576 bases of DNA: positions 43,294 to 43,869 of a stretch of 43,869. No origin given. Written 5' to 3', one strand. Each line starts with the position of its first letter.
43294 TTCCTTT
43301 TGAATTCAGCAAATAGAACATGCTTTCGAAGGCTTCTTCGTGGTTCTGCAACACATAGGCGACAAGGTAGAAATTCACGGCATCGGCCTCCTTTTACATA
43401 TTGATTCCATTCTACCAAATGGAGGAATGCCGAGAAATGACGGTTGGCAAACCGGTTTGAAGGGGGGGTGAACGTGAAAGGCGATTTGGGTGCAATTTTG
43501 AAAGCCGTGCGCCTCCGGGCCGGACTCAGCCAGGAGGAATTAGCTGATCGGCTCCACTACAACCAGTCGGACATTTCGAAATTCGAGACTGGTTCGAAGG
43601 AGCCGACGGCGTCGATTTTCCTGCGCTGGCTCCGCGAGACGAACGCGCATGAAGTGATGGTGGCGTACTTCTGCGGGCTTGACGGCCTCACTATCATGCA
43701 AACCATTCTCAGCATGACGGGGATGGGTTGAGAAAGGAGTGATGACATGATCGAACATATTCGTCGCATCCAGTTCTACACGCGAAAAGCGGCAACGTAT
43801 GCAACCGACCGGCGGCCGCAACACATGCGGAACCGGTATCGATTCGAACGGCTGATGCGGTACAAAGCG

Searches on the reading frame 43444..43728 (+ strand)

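Call 77: search_protein_families(library=pfam, proteins=[window:43444-43728:+], max_evalue=0.001)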
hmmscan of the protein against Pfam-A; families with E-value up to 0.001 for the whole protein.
window:43444-43728:+ (95 aa): 4 families
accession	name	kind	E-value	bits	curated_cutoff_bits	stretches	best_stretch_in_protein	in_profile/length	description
PF13560.12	HTH_31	-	1.1e-11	45.3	27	1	14-64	1-52/64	Helix-turn-helix domain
PF01381.28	HTH_3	-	9.8e-10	38.8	23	1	19-65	1-47/55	Helix-turn-helix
PF12844.13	HTH_19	-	2.1e-08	34.4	30.2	1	17-67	2-52/64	Helix-turn-helix domain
PF13744.12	HTH_37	-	0.00096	19.4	27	0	10-50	14-54/80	Helix-turn-helix domain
